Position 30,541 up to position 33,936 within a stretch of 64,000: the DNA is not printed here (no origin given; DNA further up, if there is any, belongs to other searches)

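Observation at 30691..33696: Lipoprotein fusing NodB polysaccharide deacetylase, C14 caspase domain and TPR repeats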

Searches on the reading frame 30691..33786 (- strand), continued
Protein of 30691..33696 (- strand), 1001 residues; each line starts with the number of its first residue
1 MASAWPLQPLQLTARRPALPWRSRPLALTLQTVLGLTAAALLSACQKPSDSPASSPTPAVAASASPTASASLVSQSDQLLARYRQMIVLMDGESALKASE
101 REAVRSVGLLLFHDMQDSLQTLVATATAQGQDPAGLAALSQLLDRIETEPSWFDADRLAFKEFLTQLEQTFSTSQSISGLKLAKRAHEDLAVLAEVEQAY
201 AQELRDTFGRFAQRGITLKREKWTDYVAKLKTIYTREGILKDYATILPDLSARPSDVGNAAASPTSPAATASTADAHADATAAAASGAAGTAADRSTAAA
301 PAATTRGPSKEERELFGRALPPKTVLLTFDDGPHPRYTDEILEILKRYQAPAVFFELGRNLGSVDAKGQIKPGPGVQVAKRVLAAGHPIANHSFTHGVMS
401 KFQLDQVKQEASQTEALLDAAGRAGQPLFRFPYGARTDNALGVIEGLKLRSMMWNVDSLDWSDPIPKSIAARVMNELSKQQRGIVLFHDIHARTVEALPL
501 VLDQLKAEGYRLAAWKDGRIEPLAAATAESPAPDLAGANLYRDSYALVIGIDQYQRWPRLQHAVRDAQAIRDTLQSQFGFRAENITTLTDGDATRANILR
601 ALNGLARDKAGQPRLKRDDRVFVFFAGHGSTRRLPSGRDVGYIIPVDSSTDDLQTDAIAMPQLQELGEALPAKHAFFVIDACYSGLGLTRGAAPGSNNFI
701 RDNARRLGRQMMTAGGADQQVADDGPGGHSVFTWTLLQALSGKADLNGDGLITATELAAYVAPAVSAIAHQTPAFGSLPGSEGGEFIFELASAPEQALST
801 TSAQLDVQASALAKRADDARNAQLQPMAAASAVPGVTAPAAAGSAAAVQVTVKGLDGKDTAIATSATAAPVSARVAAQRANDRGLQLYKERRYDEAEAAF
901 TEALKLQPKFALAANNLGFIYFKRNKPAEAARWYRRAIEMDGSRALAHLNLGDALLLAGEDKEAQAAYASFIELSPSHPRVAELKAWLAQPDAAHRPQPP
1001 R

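Call 12: find_encoding_contigs(protein=P0080, flank=8000, max_places=2)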
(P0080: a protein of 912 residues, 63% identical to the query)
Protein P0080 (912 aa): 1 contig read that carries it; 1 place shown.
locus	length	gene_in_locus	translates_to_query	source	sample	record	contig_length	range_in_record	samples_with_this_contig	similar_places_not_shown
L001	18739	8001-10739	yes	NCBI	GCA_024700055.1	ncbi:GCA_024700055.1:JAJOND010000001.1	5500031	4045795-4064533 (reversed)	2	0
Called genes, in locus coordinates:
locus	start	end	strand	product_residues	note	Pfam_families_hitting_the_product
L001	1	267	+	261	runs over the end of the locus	PF00106:adh_short, PF01370:Epimerase (weak), PF08659:KR, PF13561:adh_short_C2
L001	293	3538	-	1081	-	PF00989:PAS (weak), PF13426:PAS_9, PF00989:PAS, PF13188:PAS_8 (weak), PF08448:PAS_4, PF00512:HisKA, PF02518:HATPase_c, PF00072:Response_reg, +2 more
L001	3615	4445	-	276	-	PF00215:OMPdecase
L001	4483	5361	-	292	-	PF00126:HTH_1, PF03466:LysR_substrate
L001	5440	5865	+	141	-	PF07681:DoxX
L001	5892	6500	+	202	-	PF02798:GST_N (weak), PF13417:GST_N_3 (weak), PF13409:GST_N_2, PF00043:GST_C, PF14497:GST_C_3, PF13410:GST_C_2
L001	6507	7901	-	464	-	PF00206:Lyase_1, PF08328:ASL_C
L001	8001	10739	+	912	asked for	PF01522:Polysacc_deac_1, PF00656:Peptidase_C14, PF13428:TPR_14 (faint), PF00515:TPR_1 (faint), PF07719:TPR_2 (faint), PF13432:TPR_16, PF13424:TPR_12, PF14559:TPR_19 (weak), +5 more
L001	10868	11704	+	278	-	PF00005:ABC_tran, PF13304:AAA_21 (faint)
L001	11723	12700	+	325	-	PF12974:Phosphonate-bd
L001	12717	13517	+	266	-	PF00528:BPD_transp_1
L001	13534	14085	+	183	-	PF01966:HD (weak)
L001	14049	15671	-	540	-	PF08019:EptA_B_N, PF00884:Sulfatase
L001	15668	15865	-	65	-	-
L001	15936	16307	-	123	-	-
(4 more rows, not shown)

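Call 13: search_solved_structures(query=window:30691-33696:-, max_evalue=0.001, show_alignments=0)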
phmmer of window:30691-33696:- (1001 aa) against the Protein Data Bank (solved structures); distinct sequences matched with E-value up to 0.001: 118 (the best 60 are shown).
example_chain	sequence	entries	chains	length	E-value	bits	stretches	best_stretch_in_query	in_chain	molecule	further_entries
9qhb_A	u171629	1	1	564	6.9e-49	169.9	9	885-977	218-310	Engineered tetratricopeptide repeat protein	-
2c1g_A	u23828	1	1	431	6.8e-34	120.3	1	322-512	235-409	PEPTIDOGLYCAN GLCNAC DEACETYLASE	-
2c1i_A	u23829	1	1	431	3.3e-33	118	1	322-512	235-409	PEPTIDOGLYCAN GLCNAC DEACETYLASE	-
8bu0_A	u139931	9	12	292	6.2e-30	107.2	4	882-954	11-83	Consensus tetratricopeptide repeat protein | Crystal structure of an 8-repeat consensus TPR superhelix with Zinc. | Monomer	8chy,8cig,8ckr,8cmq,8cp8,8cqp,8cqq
7yeh_B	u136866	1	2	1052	5.5e-28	100.8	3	888-978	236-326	UDP-N-acetylglucosamine--peptide N-acetylglucosaminyltransferase 110 kDa subunit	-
7yea_A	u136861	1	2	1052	5.5e-28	100.8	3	888-978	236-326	UDP-N-acetylglucosamine--peptide N-acetylglucosaminyltransferase 110 kDa subunit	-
7ntf_A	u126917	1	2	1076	6.6e-28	100.5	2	889-979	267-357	Isoform 1 of UDP-N-acetylglucosamine--peptide N-acetylglucosaminyltransferase 110 kDa subu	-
1w3b_A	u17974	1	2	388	3.5e-27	98.1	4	889-978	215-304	UDP-N-ACETYLGLUCOSAMINE--PEPTIDE N-ACETYLGLUCOSAMINYLTRANSFERASE 110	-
6eou_A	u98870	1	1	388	1.3e-26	96.2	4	889-978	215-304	UDP-N-acetylglucosamine--peptide N-acetylglucosaminyltransferase 110 kDa subunit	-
7y51_A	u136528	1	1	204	3.4e-26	94.8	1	308-513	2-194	Predicted xylanase/chitin deacetylase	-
5jp6_A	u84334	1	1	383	4.8e-26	94.4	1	321-512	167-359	Putative polysaccharide deacetylase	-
9qhc_A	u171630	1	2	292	8.7e-26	93.5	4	887-958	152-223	Engineered tetratricopeptide repeat protein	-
7fbw_A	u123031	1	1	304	2.2e-25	92.2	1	321-513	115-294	Predicted xylanase/chitin deacetylase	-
6h8l_A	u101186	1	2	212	4e-23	84.7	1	323-514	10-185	Peptidoglycan-N-acetylmuramic acid deacetylase PdaC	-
6h8n_A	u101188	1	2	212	2.7e-22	81.9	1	323-514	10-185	Peptidoglycan-N-acetylmuramic acid deacetylase PdaC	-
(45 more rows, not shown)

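Call 33: search_protein_families(library=padloc, proteins=[window:30691-33696:-], max_evalue=0.01)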
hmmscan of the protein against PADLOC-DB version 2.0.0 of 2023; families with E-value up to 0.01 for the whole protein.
window:30691-33696:- (1001 aa): 1 family
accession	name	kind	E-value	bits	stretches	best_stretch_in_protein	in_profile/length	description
PDLC02987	caspase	-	2.8e-20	71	1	544-698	3-137/453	-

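Call 35: search_protein_representatives(protein=window:30691-33696:-)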
Query: 1001 residues. Proteins with E-value up to 0.001 (for the whole library): 149118; up to 1e-10: 46771; up to 1e-30: 1925. The best 150 are listed.
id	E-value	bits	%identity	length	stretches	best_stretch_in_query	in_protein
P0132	1.4e-270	916.8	55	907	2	312-985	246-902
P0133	2.3e-269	912.8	54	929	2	306-981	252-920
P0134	6.6e-214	729.3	48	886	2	306-978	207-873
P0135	2.3e-213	727.5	43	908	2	315-986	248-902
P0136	1.0e-204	698.9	54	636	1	345-981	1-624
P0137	3.3e-204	697.2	45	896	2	305-993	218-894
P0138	8.2e-204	695.9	54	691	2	299-764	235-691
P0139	3.7e-202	690.4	44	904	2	306-985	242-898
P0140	2.6e-198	677.7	42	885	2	305-983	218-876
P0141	2.7e-195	667.7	44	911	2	304-988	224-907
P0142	5.8e-194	663.3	42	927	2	296-985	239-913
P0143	2.3e-188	644.8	42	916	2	315-985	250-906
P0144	2.9e-182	624.6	73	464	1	486-930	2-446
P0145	2.8e-175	601.5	40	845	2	311-979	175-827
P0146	1.9e-173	595.5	47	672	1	312-993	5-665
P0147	1.9e-170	585.5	39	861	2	304-989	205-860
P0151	5.2e-163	560.9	39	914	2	312-985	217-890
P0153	1.1e-159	549.9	41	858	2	308-985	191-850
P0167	5.1e-89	316.0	43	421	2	309-516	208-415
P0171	6.6e-82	292.5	38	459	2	295-518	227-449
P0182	2.9e-73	263.9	39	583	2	538-791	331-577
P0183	1.8e-72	261.3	50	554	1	538-814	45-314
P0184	6.1e-72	259.5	41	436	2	304-522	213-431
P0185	2.6e-70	254.1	39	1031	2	306-522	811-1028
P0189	5.0e-69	249.9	50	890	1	538-804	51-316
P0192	2.6e-68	247.5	38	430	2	308-519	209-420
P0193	3.4e-68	247.1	47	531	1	538-797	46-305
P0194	4.7e-68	246.7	34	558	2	531-978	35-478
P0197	4.0e-66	240.3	50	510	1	539-799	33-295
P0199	1.4e-65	238.5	51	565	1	539-797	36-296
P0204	1.3e-64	235.2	46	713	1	530-827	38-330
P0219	1.1e-61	225.6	49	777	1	539-802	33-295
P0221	3.3e-61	224.0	48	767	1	538-791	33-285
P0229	1.6e-60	221.7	47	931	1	541-800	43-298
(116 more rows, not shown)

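Call 36: list_cluster_members(proteins=[P0132, P0134, P0135, P0137, P0140, P0142, P0145, P0147, P0151, P0153])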
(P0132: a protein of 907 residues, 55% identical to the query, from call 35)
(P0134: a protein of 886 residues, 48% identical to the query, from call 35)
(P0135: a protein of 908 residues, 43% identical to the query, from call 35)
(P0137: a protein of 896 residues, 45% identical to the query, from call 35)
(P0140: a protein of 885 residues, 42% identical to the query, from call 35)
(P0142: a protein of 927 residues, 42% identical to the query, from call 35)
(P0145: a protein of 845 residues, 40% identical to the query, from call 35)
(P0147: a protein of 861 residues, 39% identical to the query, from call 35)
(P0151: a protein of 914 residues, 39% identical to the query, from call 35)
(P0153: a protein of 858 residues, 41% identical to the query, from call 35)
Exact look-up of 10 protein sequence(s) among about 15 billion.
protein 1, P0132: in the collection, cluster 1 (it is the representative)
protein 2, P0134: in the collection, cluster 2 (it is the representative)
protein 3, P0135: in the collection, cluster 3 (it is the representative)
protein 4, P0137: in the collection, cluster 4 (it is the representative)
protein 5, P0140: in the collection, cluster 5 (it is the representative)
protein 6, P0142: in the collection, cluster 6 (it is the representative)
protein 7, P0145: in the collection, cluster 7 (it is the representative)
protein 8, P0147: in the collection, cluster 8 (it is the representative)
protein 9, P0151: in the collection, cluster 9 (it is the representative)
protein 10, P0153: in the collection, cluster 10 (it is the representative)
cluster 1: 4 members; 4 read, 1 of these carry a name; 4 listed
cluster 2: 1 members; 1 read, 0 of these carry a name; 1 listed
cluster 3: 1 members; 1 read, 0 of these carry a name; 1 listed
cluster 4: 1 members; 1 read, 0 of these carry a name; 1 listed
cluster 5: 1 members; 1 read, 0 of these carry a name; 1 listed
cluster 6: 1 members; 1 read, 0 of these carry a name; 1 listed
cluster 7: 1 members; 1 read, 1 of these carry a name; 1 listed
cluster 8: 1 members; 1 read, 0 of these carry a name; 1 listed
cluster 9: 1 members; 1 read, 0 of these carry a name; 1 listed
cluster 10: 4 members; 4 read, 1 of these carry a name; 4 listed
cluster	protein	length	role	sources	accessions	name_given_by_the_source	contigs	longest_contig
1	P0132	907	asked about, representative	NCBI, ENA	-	-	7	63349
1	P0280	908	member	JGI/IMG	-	peptidoglycan/xylan/chitin deacetylase (PgdA/CDA1 family)/uncharacterized caspase-like ...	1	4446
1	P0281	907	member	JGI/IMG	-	-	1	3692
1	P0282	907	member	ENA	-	-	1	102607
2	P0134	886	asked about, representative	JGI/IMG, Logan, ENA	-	-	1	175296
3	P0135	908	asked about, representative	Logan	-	-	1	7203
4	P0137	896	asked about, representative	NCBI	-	-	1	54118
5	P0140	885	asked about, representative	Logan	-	-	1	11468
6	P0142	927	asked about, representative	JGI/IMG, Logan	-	-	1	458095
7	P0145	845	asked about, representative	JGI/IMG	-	peptidoglycan/xylan/chitin deacetylase (PgdA/CDA1 family)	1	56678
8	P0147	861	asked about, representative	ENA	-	-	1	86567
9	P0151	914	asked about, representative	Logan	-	-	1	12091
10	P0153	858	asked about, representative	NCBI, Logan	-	-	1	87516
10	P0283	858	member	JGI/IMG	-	peptidoglycan/xylan/chitin deacetylase (PgdA/CDA1 family)/uncharacterized caspase-like ...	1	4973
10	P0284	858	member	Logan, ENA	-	-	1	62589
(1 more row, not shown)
